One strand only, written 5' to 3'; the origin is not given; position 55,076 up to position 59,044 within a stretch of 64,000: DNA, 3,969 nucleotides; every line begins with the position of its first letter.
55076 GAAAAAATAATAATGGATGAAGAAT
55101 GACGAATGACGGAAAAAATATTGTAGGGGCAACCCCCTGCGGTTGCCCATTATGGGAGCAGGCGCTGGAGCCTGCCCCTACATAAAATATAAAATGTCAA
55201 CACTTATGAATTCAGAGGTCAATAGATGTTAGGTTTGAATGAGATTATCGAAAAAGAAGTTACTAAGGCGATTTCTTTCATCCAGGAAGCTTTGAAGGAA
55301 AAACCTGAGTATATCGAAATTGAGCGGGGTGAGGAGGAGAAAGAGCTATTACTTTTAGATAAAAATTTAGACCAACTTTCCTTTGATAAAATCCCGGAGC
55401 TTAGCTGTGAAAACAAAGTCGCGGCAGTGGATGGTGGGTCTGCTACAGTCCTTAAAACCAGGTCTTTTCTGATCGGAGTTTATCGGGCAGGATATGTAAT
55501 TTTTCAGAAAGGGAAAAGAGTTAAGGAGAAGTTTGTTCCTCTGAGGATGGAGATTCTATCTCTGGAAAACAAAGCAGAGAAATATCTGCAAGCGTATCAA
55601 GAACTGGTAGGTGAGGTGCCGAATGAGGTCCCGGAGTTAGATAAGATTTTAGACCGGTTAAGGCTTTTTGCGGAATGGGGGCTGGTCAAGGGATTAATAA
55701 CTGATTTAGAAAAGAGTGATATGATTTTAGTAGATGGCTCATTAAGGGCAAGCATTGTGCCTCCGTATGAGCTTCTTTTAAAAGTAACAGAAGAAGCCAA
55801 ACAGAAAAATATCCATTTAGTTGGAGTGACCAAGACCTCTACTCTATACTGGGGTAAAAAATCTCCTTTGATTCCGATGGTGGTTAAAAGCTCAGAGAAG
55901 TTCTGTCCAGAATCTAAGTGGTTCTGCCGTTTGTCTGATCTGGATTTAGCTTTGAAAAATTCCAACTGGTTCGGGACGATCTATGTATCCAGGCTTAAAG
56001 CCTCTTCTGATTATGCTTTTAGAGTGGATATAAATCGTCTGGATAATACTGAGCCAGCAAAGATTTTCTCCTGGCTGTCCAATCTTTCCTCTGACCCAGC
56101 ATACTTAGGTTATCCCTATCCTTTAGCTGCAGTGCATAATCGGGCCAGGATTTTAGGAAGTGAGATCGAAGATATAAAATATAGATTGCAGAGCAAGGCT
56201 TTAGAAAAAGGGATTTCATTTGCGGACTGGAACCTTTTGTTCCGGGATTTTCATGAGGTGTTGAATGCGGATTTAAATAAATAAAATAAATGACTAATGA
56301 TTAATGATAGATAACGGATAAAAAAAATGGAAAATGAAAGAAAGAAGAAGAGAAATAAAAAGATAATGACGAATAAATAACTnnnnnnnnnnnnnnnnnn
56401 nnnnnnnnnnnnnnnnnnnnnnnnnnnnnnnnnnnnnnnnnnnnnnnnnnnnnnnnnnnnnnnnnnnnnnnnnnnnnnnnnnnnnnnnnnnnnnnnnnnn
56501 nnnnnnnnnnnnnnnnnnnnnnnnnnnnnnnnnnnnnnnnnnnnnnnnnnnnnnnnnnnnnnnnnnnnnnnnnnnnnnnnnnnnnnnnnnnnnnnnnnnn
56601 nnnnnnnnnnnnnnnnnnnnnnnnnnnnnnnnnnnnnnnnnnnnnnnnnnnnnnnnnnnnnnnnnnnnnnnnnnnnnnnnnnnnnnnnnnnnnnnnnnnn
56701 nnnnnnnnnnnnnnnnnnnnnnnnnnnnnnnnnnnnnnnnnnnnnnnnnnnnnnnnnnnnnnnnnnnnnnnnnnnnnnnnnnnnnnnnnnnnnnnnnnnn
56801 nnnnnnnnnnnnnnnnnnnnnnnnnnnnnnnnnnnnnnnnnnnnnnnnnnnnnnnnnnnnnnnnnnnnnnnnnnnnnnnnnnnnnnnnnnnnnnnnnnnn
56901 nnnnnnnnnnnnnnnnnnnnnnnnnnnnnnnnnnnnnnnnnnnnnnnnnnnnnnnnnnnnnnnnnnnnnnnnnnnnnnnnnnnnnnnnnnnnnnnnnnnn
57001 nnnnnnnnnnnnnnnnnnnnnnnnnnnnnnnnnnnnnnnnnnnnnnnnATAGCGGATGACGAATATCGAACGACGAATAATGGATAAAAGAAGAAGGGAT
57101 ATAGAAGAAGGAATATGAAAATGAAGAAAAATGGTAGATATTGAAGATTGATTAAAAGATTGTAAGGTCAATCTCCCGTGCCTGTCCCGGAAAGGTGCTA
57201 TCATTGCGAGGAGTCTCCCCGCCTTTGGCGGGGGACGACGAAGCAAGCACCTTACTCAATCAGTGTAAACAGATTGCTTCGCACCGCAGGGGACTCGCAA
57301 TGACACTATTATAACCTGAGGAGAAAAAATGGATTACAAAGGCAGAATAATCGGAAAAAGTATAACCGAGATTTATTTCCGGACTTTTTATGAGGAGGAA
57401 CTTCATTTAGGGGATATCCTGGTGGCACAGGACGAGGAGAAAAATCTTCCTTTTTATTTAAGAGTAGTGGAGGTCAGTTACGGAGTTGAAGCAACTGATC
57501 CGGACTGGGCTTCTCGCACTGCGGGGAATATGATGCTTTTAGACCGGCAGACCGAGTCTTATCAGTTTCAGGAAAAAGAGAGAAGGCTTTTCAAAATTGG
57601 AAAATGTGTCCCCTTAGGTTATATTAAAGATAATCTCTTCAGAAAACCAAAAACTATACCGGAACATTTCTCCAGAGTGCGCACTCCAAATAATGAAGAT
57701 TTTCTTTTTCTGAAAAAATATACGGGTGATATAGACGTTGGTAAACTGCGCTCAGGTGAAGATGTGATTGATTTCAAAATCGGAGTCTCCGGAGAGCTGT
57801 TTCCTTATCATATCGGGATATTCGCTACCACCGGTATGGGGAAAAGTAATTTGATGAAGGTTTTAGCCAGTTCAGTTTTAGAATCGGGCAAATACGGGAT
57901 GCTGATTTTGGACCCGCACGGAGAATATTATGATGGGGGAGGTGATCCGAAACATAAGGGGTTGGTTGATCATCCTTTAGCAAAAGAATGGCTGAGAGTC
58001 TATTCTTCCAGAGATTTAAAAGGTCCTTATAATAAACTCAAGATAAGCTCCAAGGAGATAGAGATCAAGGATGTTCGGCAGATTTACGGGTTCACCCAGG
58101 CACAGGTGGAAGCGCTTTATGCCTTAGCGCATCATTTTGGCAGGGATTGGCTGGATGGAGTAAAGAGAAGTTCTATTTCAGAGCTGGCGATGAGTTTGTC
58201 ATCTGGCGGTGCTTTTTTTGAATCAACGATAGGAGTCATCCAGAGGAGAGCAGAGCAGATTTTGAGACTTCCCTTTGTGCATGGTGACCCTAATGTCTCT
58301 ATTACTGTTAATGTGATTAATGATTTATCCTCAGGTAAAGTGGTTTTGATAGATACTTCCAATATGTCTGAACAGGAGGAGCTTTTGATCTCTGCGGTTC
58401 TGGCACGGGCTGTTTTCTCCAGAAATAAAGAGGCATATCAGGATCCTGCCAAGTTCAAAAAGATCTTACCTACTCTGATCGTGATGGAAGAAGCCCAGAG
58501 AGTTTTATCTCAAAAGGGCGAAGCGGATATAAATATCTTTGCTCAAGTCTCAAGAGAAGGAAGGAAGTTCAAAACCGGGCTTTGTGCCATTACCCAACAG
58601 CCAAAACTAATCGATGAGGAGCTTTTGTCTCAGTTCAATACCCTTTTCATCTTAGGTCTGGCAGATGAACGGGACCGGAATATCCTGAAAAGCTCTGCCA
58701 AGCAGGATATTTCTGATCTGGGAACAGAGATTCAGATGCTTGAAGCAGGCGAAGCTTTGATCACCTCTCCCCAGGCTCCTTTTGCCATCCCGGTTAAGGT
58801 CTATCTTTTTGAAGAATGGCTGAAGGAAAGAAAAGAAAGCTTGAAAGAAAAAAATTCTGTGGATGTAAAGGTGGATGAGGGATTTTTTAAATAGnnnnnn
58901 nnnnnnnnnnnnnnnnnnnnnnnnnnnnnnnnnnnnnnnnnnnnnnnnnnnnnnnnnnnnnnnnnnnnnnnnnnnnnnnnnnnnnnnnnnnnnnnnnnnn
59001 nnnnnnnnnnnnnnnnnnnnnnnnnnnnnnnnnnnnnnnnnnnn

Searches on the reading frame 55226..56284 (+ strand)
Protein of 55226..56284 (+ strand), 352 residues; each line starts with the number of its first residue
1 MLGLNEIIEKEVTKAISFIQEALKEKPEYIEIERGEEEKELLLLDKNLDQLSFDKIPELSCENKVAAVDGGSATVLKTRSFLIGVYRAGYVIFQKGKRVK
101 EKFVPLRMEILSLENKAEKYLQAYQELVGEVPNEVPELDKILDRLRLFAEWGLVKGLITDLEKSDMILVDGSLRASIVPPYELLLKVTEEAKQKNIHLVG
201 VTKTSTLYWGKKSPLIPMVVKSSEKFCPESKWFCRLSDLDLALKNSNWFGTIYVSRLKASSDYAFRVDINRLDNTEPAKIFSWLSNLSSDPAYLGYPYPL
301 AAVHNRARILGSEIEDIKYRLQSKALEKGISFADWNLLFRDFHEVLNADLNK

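Call 12: search_protein_families(library=pfam, proteins=[window:55226-56284:+])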
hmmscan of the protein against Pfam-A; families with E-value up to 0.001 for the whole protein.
window:55226-56284:+ (352 aa): 1 family
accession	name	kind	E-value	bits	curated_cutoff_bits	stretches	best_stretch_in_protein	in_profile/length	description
PF09376.16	NurA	-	5.6e-15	55.9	21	1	64-309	2-254/254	NurA domain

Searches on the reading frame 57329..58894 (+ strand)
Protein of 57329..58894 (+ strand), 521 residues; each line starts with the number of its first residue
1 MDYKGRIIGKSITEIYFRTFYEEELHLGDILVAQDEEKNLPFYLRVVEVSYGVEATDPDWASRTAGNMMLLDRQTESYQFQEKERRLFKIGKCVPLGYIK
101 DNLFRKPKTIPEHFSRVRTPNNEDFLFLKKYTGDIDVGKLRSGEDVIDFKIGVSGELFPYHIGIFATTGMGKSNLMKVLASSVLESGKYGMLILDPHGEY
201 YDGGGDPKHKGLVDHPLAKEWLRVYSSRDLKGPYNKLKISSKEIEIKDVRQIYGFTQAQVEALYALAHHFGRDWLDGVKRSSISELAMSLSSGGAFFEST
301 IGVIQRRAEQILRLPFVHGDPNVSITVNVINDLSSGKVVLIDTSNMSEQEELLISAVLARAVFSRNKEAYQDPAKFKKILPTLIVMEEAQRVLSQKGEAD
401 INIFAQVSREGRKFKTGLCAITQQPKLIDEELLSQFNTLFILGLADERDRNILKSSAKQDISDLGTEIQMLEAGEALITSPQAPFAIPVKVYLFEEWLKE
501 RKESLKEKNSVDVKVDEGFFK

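Call 12: search_protein_families(library=pfam, proteins=[window:57329-58894:+])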
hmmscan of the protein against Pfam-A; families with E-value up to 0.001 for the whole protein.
window:57329-58894:+ (521 aa): 1 family
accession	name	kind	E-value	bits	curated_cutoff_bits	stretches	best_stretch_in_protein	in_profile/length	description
PF01935.23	DUF87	-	1.6e-25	91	23.2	1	135-362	1-220/220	Helicase HerA, central domain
